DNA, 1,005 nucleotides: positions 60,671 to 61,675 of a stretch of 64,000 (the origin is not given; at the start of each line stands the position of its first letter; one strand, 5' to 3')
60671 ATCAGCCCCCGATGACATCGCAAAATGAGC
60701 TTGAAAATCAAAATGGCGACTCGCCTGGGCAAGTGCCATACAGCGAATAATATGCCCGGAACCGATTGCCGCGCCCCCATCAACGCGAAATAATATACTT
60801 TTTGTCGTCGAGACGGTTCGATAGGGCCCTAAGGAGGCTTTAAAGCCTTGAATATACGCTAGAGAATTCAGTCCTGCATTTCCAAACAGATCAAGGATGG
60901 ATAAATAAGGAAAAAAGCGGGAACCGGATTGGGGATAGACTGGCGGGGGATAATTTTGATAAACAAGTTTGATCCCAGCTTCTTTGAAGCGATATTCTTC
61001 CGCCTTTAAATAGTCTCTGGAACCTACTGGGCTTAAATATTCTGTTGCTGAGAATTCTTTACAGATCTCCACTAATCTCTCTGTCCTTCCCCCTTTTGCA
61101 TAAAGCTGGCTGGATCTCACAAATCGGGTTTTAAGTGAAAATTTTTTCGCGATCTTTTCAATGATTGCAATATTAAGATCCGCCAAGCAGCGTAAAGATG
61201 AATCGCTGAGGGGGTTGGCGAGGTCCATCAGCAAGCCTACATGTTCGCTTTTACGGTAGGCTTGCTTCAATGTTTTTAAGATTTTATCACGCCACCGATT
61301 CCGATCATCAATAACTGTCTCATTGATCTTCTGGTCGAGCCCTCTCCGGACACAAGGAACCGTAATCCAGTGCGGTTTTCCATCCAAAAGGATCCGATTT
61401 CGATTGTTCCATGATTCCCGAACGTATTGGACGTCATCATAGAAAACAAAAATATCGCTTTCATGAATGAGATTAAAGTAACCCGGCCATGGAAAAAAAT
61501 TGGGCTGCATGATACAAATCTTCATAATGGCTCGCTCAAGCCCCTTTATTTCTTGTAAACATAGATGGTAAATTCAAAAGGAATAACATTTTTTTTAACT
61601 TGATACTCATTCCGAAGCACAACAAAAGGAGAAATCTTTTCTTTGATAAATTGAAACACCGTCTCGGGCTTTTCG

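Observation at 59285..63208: Unusual nonulosonic-acid module: WbqC-PseG-GNAT tri-domain fusion plus a second PseG-like paralog and a methyltransferase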

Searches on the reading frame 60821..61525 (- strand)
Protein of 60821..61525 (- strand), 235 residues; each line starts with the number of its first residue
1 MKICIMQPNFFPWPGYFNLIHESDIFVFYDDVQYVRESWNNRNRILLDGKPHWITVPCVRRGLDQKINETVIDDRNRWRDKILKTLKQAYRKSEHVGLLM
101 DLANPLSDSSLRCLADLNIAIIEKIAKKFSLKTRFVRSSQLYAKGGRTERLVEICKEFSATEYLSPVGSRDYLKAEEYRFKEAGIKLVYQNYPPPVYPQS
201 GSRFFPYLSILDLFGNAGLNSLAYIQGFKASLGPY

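Call 22: find_homologous_proteins(query=window:60821-61525:-, max_evalue=0.00001)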
Query window:60821-61525:- (235 aa): 507 proteins with E <= 0.00001 among 648 candidates; the best 120 are listed.
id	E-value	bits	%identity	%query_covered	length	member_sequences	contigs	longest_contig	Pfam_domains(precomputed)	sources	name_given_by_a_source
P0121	5.4e-68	247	52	92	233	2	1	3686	PF08889.17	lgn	-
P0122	5.1e-62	227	50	96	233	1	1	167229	PF08889.17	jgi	-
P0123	6.7e-62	227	47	97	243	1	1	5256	PF08889.17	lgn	-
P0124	2.3e-61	225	45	96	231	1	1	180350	PF08889.17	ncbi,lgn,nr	ncbi:MAG: WbqC family protein [Elusimicrobia bacterium]|nr:WbqC family protein [Elusimicrobiota bact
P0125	1.6e-60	222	48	96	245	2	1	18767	PF08889.17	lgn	-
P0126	2.1e-60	222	50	93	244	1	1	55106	PF08889.17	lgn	-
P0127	4.0e-60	221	48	97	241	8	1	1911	PF08889.17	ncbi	-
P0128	1.8e-58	216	47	93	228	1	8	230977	PF08889.17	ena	-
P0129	2.3e-58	215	46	93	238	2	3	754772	PF08889.17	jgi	jgi:hypothetical protein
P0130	3.7e-57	211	45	94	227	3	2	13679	PF08889.17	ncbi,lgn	-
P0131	3.3e-56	208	45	97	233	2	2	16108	PF08889.17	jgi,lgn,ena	-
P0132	6.6e-56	207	47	93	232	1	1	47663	PF08889.17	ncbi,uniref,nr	ncbi:hypothetical protein F7734_33665 [Scytonema sp. UIC 10036]|uniref:WbqC family protein n=1 Tax=S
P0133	9.7e-56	207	45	93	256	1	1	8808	PF08889.17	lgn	-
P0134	7.0e-55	204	45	92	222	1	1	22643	PF08889.17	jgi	jgi:hypothetical protein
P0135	2.5e-54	202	45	94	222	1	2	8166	PF08889.17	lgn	-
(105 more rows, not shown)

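Call 24: find_encoding_contigs(protein=P0122, flank=7000, max_places=1)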
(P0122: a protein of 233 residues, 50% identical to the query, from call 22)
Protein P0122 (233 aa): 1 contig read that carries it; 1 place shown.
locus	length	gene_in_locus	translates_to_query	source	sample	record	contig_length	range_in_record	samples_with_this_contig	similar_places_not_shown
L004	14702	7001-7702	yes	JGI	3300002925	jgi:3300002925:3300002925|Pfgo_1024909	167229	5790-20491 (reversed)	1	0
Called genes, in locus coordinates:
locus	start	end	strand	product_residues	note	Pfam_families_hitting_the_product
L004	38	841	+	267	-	-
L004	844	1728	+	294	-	PF00248:Aldo_ket_red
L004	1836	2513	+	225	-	PF08241:Methyltransf_11, PF08242:Methyltransf_12 (weak), PF13649:Methyltransf_25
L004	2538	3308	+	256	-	PF02348:CTP_transf_3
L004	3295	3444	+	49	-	-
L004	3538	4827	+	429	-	PF00202:Aminotran_3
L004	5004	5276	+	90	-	-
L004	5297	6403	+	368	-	-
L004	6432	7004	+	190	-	PF13302:Acetyltransf_3, PF13420:Acetyltransf_4, PF00583:Acetyltransf_1, PF13508:Acetyltransf_7 (weak), PF13523:Acetyltransf_8 (weak)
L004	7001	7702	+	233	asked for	PF08889:WbqC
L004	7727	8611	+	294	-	PF13489:Methyltransf_23, PF05219:DREV (weak), PF07021:MetW, PF08241:Methyltransf_11, PF08242:Methyltransf_12, PF13649:Methyltransf_25, PF13847:Methyltransf_31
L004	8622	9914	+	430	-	PF13483:Lactamase_B_3, PF12706:Lactamase_B_2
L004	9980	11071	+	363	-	PF03102:NeuB, PF08666:SAF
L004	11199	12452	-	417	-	PF00069:Pkinase, PF07714:PK_Tyr_Ser-Thr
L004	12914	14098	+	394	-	PF00762:Ferrochelatase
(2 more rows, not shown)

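Call 25: find_encoding_contigs(protein=P0124, flank=7000, max_places=1)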
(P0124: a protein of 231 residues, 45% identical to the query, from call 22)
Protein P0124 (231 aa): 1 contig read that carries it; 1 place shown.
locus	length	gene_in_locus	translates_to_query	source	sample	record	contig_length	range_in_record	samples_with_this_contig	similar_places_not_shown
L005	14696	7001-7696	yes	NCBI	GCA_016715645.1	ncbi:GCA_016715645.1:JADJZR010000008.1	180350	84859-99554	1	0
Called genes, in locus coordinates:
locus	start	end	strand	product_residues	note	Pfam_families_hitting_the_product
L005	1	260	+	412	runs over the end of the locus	-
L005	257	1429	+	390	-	PF01041:DegT_DnrJ_EryC1, PF00155:Aminotran_1_2 (weak)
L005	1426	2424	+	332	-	PF01073:3Beta_HSD, PF01370:Epimerase, PF02719:Polysacc_synt_2, PF04321:RmlD_sub_bind, PF05368:NmrA (weak), PF08659:KR (weak), PF16363:GDP_Man_Dehyd, PF13460:NAD_binding_10, +1 more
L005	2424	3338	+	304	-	PF00248:Aldo_ket_red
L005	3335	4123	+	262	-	PF02348:CTP_transf_3, PF12804:NTP_transf_3 (weak)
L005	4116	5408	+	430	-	PF00202:Aminotran_3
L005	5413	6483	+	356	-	-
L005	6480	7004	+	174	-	PF13302:Acetyltransf_3, PF00583:Acetyltransf_1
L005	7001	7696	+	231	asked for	PF08889:WbqC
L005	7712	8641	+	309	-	PF13489:Methyltransf_23, PF07021:MetW, PF13847:Methyltransf_31, PF08241:Methyltransf_11, PF08242:Methyltransf_12, PF13649:Methyltransf_25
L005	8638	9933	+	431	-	PF13483:Lactamase_B_3 (faint), PF12706:Lactamase_B_2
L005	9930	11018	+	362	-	PF03102:NeuB, PF08666:SAF (weak)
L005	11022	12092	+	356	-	PF04055:Radical_SAM, PF13186:SPASM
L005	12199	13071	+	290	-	PF05711:TylF, PF13578:Methyltransf_24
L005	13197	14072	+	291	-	PF13489:Methyltransf_23 (weak), PF08241:Methyltransf_11, PF08242:Methyltransf_12 (weak), PF13649:Methyltransf_25, PF13847:Methyltransf_31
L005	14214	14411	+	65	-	-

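Call 26: find_encoding_contigs(protein=P0129, flank=7000, max_places=1)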
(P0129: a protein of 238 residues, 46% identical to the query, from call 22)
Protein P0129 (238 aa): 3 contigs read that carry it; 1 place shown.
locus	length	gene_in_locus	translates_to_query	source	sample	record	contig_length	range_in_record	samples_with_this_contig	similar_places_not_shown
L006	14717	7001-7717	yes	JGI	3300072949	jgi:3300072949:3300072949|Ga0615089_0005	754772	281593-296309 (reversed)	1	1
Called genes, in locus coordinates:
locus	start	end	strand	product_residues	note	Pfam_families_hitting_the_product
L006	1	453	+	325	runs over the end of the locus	PF01075:Glyco_transf_9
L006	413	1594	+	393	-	PF13439:Glyco_transf_4, PF13477:Glyco_trans_4_2 (weak), PF13579:Glyco_trans_4_4, PF20706:GT4-conflict (weak), PF00534:Glycos_transf_1, PF13692:Glyco_trans_1_4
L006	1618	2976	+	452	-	PF05159:Capsule_synth (weak)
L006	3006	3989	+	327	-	PF01073:3Beta_HSD, PF01370:Epimerase, PF02719:Polysacc_synt_2, PF04321:RmlD_sub_bind, PF05368:NmrA (weak), PF07993:NAD_binding_4 (faint), PF13460:NAD_binding_10, PF16363:GDP_Man_Dehyd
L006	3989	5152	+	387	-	PF00155:Aminotran_1_2 (faint), PF01041:DegT_DnrJ_EryC1, PF01212:Beta_elim_lyase (weak)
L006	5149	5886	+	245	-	PF02348:CTP_transf_3, PF12804:NTP_transf_3 (weak)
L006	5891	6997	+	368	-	-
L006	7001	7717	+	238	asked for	PF08889:WbqC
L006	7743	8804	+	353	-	PF03102:NeuB, PF08666:SAF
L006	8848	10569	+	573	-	-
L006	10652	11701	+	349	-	PF00106:adh_short (faint), PF01073:3Beta_HSD, PF01370:Epimerase, PF02719:Polysacc_synt_2, PF04321:RmlD_sub_bind, PF07993:NAD_binding_4 (faint), PF16363:GDP_Man_Dehyd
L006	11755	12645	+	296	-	PF00483:NTP_transferase, PF12804:NTP_transf_3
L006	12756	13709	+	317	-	PF00535:Glycos_transf_2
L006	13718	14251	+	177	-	PF13302:Acetyltransf_3, PF13420:Acetyltransf_4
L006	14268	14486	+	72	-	-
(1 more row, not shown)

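Call 27: find_encoding_contigs(protein=P0132, flank=7000, max_places=1)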
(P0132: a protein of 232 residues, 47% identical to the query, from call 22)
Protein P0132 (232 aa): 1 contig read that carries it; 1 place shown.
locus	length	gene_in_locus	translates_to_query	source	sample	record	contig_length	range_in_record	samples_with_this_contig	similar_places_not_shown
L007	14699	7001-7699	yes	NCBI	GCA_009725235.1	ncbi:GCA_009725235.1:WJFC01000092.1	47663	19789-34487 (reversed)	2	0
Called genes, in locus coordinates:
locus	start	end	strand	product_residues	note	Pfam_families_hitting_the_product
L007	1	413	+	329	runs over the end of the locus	PF00106:adh_short (weak), PF01073:3Beta_HSD, PF01370:Epimerase, PF02719:Polysacc_synt_2, PF04321:RmlD_sub_bind, PF05368:NmrA (weak), PF13460:NAD_binding_10, PF16363:GDP_Man_Dehyd, +2 more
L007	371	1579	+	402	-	PF01041:DegT_DnrJ_EryC1, PF00155:Aminotran_1_2 (weak)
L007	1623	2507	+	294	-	PF00248:Aldo_ket_red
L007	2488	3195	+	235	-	PF13489:Methyltransf_23, PF13649:Methyltransf_25, PF13847:Methyltransf_31, PF08241:Methyltransf_11, PF08242:Methyltransf_12 (weak)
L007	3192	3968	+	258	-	PF02348:CTP_transf_3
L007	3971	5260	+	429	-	PF00202:Aminotran_3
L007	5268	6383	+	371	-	PF04101:Glyco_tran_28_C (weak)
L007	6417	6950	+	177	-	PF13302:Acetyltransf_3, PF13420:Acetyltransf_4, PF00583:Acetyltransf_1, PF13523:Acetyltransf_8 (faint)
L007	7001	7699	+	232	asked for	PF08889:WbqC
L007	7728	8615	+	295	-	PF08003:Methyltransf_9 (weak), PF07021:MetW, PF13489:Methyltransf_23, PF08241:Methyltransf_11, PF08242:Methyltransf_12, PF13649:Methyltransf_25, PF13847:Methyltransf_31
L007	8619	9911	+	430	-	PF13483:Lactamase_B_3 (weak), PF12706:Lactamase_B_2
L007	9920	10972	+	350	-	PF03102:NeuB, PF08666:SAF (weak)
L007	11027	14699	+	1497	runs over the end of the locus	PF13844:Glyco_transf_41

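Call 31: search_protein_representatives(protein=window:60821-61525:-)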
Query: 235 residues. Proteins with E-value up to 0.001 (for the whole library): 11012; up to 1e-10: 7040; up to 1e-30: 851. The best 150 are listed.
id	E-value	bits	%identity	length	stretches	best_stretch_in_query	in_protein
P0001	2.6e-153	524.6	100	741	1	6-235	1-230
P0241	6.2e-71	254.9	34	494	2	3-226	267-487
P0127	1.3e-60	221.1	48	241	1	1-227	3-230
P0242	3.5e-54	200.1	45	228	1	1-225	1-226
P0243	8.3e-52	192.3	45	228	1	1-222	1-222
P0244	2.4e-50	187.5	45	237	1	2-220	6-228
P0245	1.2e-49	185.2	42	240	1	4-223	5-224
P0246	2.0e-49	184.5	43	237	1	3-220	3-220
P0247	6.9e-49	182.7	42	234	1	1-230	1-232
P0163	1.2e-48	182.0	41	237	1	2-225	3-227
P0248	1.3e-48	181.8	41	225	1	6-219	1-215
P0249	3.6e-48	180.4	41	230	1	1-220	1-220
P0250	1.4e-47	178.5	42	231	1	1-226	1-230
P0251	2.0e-47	178.0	41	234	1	3-222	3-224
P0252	4.0e-47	176.9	40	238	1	4-221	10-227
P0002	4.9e-44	166.8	40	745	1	5-232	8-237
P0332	1.4e-40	155.5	38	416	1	3-228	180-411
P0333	1.5e-40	155.4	40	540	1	1-224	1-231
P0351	5.7e-40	153.5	41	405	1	3-229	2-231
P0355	8.3e-40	153.0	41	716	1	3-223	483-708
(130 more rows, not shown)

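Call 32: search_protein_families(library=pfam, proteins=[P0241, P0332, P0333, P0351, P0355], max_evalue=0.001)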
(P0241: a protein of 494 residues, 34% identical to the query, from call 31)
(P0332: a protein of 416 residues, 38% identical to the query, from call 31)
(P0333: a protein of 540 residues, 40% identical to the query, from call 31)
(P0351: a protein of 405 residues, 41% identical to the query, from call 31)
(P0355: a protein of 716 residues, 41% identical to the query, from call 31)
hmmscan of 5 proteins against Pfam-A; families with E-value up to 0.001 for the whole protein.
P0241 (494 aa): 1 family
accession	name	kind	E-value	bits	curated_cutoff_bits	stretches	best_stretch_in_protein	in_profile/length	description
PF08889.16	WbqC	-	1.1e-138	460.6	21.3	2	271-484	1-217/218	WbqC-like protein family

P0332 (416 aa): 3 families
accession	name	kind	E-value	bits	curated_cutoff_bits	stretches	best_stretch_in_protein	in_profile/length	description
PF08889.16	WbqC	-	9.5e-63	212.4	21.3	1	184-399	1-212/218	WbqC-like protein family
PF13302.13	Acetyltransf_3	-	8.2e-07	30.2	25.4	1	24-142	15-138/138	Acetyltransferase (GNAT) domain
PF13673.13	Acetyltransf_10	-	9.5e-05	22.8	23.6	1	50-150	20-116/128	Acetyltransferase (GNAT) domain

P0333 (540 aa): 8 families
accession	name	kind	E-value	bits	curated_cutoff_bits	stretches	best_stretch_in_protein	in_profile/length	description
PF08889.16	WbqC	-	5.1e-70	236.1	21.3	1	7-227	1-215/218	WbqC-like protein family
PF13489.12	Methyltransf_23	-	1e-18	68.1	27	1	309-470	9-163/164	Methyltransferase domain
PF08241.18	Methyltransf_11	-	3.7e-10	40.7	21.2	1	330-419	2-95/95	Methyltransferase domain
PF08242.18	Methyltransf_12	-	6.4e-06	27.2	30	1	330-417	2-98/98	Methyltransferase domain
PF07021.18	MetW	-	7.9e-06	26.1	21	1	324-406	13-98/193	Methionine biosynthesis protein MetW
PF13649.12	Methyltransf_25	-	1.5e-05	26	27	1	330-415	3-97/97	Methyltransferase domain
PF13847.12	Methyltransf_31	-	0.00011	22.3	27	1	325-453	4-133/145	Methyltransferase domain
PF08003.17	Methyltransf_9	-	0.00045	19.7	23.8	0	307-420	102-218/315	Protein of unknown function (DUF1698)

P0351 (405 aa): 3 families
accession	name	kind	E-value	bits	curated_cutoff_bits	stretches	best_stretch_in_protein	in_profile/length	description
PF08889.16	WbqC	-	3.5e-55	187.7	21.3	1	6-219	1-212/218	WbqC-like protein family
PF13302.13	Acetyltransf_3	-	4.9e-10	40.7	25.4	1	256-390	4-138/138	Acetyltransferase (GNAT) domain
PF13420.13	Acetyltransf_4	-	2.1e-05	25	24.3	1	257-395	2-140/155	Acetyltransferase (GNAT) domain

P0355 (716 aa): 5 families
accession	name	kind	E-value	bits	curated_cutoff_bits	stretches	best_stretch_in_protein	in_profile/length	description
PF08889.16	WbqC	-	6e-72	242.4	21.3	1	487-706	1-215/218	WbqC-like protein family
PF13302.13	Acetyltransf_3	-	1.1e-09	39.6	25.4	1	7-138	4-138/138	Acetyltransferase (GNAT) domain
PF00583.31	Acetyltransf_1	-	2.7e-08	34.5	20.7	1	42-137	19-116/116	Acetyltransferase (GNAT) family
PF04101.22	Glyco_tran_28_C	-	2.1e-07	31.6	22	1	377-456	64-147/166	Glycosyltransferase family 28 C-terminal domain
PF13420.13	Acetyltransf_4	-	6.1e-05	23.5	24.3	1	14-142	8-139/155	Acetyltransferase (GNAT) domain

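Call 33: search_protein_families(library=ncbifam, proteins=[P0241, P0332, P0333, P0351, P0355], max_evalue=0.00001)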
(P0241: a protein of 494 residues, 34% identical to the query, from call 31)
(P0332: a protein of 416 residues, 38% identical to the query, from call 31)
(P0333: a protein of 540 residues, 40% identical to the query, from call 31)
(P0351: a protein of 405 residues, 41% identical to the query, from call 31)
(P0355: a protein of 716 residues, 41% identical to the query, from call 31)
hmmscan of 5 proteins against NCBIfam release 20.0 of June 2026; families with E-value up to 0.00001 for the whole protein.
P0241 (494 aa): 0 families

P0332 (416 aa): 1 family
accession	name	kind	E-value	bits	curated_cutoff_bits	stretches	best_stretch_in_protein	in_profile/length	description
TIGR03585.1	PseH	equivalog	1.7e-07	31.4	93.1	1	22-150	12-142/156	UDP-4-amino-4,6-dideoxy-N-acetyl-beta-L-altrosamine N-acetyltransferase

P0333 (540 aa): 4 families
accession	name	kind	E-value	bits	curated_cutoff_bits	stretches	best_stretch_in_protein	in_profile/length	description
NF045667.1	MTase_DVU1556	equivalog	1.4e-08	34.5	155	1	322-426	20-127/213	DVU_1556 family methyltransferase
TIGR01983.1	UbiG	equivalog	1.5e-06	27.7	102.95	1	317-421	45-153/228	bifunctional 2-polyprenyl-6-hydroxyphenol methylase/3-demethylubiquinol 3-O-methyltransferase UbiG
TIGR04345.1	ovoA_Cterm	equivalog_domain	2.2e-06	27.4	170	0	382-433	133-183/242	putative 4-mercaptohistidine N1-methyltransferase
TIGR00452.1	TIGR00452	equivalog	4.4e-06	25.7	275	0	308-466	105-262/316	tRNA 5-methoxyuridine(34)/uridine 5-oxyacetic acid(34) synthase CmoB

P0351 (405 aa): 1 family
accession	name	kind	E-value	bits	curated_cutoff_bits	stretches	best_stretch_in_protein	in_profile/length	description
TIGR03585.1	PseH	equivalog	3.3e-22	79.3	93.1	1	263-397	10-141/156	UDP-4-amino-4,6-dideoxy-N-acetyl-beta-L-altrosamine N-acetyltransferase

P0355 (716 aa): 3 families
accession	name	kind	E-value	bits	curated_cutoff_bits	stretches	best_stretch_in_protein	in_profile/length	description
TIGR03590.1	PseG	equivalog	5.5e-47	160.7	153.55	1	159-420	3-278/280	UDP-2,4-diacetamido-2,4,6-trideoxy-beta-L-altropyranose hydrolase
TIGR01133.1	murG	equivalog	6.8e-10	38.5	250.25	1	320-455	189-329/353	undecaprenyldiphospho-muramoylpentapeptide beta-N-acetylglucosaminyltransferase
TIGR03585.1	PseH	equivalog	7.2e-09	35.9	93.1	1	8-143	4-139/156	UDP-4-amino-4,6-dideoxy-N-acetyl-beta-L-altrosamine N-acetyltransferase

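Call 36: predict_structure(alignment_id=A1)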
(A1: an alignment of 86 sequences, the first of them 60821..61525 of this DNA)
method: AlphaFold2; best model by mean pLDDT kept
length: 235 residues; sequences in the alignment: 86
mean_pLDDT: 95.7   pTM: 0.92
mean pLDDT of the five models: 95.7, 95.5, 95.5, 95.4, 95.4
residues with pLDDT >= 90: 221; 70-90: 7; 50-70: 3; < 50: 4
segments of 3 or more residues with pLDDT < 50: 233-235
pLDDT, mean of each block of 10 residues (from residue 1): 98 98 98 94 97 97 97 98 98 97 98 98 98 98 96 98 97 96 98 94 95 96 86 49
secondary structure, 60 per line:
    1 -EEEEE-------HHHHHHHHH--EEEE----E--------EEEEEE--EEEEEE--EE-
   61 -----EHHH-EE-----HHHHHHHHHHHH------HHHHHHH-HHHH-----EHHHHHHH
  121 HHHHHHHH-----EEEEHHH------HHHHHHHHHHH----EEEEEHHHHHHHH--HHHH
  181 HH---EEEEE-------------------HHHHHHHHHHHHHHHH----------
elements in order: E2-6 H14-22 E25-28 E42-47 E50-55 H78-89 H96-102 H104-107 H114-128 E134-137 H147-157 E162-166 H167-174 H177-182 E186-190 H210-225

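Call 39: fold_search(model_id=the predicted structure, library=pdb)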
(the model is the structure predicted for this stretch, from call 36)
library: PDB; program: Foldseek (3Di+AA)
matches with E <= 10: 471; with E <= 0.001: 0
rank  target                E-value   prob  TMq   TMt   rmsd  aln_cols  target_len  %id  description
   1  6kx5                  8.2e-02  0.41  0.28  0.16  11.9       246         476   14  Crystal structure of mouse Cryptochrome 1 in complex with KL044 compound (released 2020-04-01)
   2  6kx8_B                9.9e-02  0.23  0.27  0.16  15.7       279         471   14  Crystal structure of mouse Cryptochrome 2 in complex with TH301 compound (released 2020-04-01)
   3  2cya                  1.6e-01  0.47  0.35  0.26   9.6       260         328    9  Crystal structure of tyrosyl-tRNA synthetase from Aeropyrum pernix (released 2005-11-22)
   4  5f4h_B                1.8e-01  0.44  0.22  0.13   8.6        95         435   16  Archael RuvB-like Holiday junction helicase (released 2016-12-21)
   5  7dli_C                2.3e-01  0.35  0.28  0.16   8.4       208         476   14  Crystal structure of mouse CRY1 in complex with KL001 compound (released 2021-06-23)
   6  3ujp_C                3.0e-01  0.08  0.23  0.21  15.6       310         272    9  Structure of MntC protein at 2.7A (released 2012-11-14)
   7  7rou                  3.1e-01  0.38  0.38  0.28  10.4       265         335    9  Structure of human tyrosyl tRNA synthetase in complex with ML901-Tyr (released 2022-06-08)
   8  8k3f_A                3.3e-01  0.47  0.22  0.26   4.7        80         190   12  Crystal structure of the recombination mediator protein RecR from Campylobacter jejuni (released 2023-11-01)
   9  3zxs_C                3.3e-01  0.25  0.21  0.11   9.8       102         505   12  Cryptochrome B from Rhodobacter sphaeroides (released 2012-02-15)
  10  4i6g_A                3.3e-01  0.14  0.28  0.16  15.8       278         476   14  a vertebrate cryptochrome with FAD (released 2013-03-13)
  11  7ros_B                4.3e-01  0.13  0.31  0.22  12.6       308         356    8  Plasmodium falciparum tyrosyl-tRNA synthetase in complex with ML901-Tyr (released 2022-06-08)
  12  8svc                  4.3e-01  0.06  0.20  0.19  17.4       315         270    8  Crystal Structure of SBP from Klebsiella pneumoniae (released 2024-01-24)
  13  1jbw                  4.8e-01  0.06  0.21  0.15  12.2       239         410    5  FPGS-AMPPCP-folate complex (released 2001-09-19)
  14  7ror_B                5.1e-01  0.13  0.32  0.22  12.5       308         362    8  Plasmodium falciparum tyrosyl-tRNA synthetase in complex with tyrosine-AMP (released 2022-06-08)
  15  7pq3_BBB              5.5e-01  0.11  0.22  0.20  11.9       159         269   12  Crystal Structure of the Ring Nuclease 0811 from Sulfolobus islandicus (Sis0811) in complex with its post-catalytic  (released 2021-11-24)
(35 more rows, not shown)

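Call 41: find_related_loci(query=A1, collection=genome_contigs, flank=10000)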
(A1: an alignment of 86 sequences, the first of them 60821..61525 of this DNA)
Query A1 (235 aa) in genome_contigs; peptide patterns used: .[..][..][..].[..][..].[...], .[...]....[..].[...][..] (x = any residue, [..] = any of these).
600 stretches matched a pattern (row limit reached: there are more); 578 encode a relative of the query (tblastn E <= 1e-3); the best 80 are kept; 80 distinct loci.
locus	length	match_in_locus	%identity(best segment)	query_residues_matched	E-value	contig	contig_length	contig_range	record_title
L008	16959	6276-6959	49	1-227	2e-67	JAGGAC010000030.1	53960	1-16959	MAG: Bacillota bacterium isolate CTSoil_080 scaffold_617, whole genome shotgun sequence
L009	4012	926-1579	43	1-218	2e-60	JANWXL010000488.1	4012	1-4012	MAG: Roseiflexus sp. isolate SKYG45 k141_714587, whole genome shotgun sequence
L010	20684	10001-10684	44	1-227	6e-60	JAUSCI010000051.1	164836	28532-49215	MAG: Sulfuritalea sp. isolate E14_concoct.bin.1 E14_k141_1749133, whole genome shotgun sequence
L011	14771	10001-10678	46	1-225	4e-59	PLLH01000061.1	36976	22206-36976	MAG: Elusimicrobia bacterium isolate fen_1177 73.20120800_E3X.47_contig_5344, whole genome shotgun sequence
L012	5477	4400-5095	42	3-233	6e-58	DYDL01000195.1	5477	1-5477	MAG TPA_asm: Desulfocapsa sp. isolate IMS_BF-2 NODE_3550_length_5482_cov_29.4104, whole genome shotgun sequence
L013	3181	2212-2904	43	1-233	9e-58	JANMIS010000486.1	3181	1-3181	MAG: Synechococcales cyanobacterium OTE_70_concoct_197_sub OTE_70_k141_247983, whole genome shotgun sequence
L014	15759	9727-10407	42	1-226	1e-56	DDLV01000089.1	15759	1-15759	MAG TPA_asm: Glaciecola sp. UBA2563 UBA2563_contig_2475, whole genome shotgun sequence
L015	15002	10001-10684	44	1-227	7e-57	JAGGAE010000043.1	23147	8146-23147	MAG: Bacillota bacterium isolate CTSoil_082 scaffold_3717, whole genome shotgun sequence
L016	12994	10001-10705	41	1-233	3e-55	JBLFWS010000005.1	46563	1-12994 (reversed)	MAG: Chlamydiales bacterium isolate 3300053785_128 Ga0535658_0001038, whole genome shotgun sequence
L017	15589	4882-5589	41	1-235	4e-55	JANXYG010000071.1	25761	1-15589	MAG: Betaproteobacteria bacterium isolate GL140_3_metabat_338 GL140_3_k141_791992, whole genome shotgun sequence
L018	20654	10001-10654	40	1-218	4e-55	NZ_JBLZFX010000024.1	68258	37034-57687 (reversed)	Alkalinema pantanalense CENA528 NODE_24_size68258_pilon, whole genome shotgun sequence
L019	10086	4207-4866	39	3-221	4e-54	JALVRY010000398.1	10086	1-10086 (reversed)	MAG: Thiotrichaceae bacterium isolate A3_metabat2_scaf2bin.246 A3_NODE_6019_length_10086_cov_1.948890, whole genome shot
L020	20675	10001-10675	40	1-225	7e-54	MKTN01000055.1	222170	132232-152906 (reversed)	MAG: Gammaproteobacteria bacterium 39-13 SCNpilot_cont_1000_p_scaffold_70, whole genome shotgun sequence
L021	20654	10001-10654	40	1-218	1e-53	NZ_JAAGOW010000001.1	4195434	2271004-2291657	Variovorax sp. WS11 NODE_1+_length_4195434_cov_1, whole genome shotgun sequence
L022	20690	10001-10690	40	1-229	2e-53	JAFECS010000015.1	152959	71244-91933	MAG: Proteobacteria bacterium isolate SZAS-39 PROT-AMP-14__15__length-152959, whole genome shotgun sequence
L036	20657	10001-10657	40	1-218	7e-50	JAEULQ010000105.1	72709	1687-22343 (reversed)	MAG: Tabrizicola sp. isolate new MAG-125 k141_588962, whole genome shotgun sequence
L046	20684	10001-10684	38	1-227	6e-47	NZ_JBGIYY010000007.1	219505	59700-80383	Glaciecola sp. SC05 scaffold7, whole genome shotgun sequence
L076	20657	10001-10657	38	4-222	1e-44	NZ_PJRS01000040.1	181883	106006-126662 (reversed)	Caulobacter zeae strain 410 SGCZ29, whole genome shotgun sequence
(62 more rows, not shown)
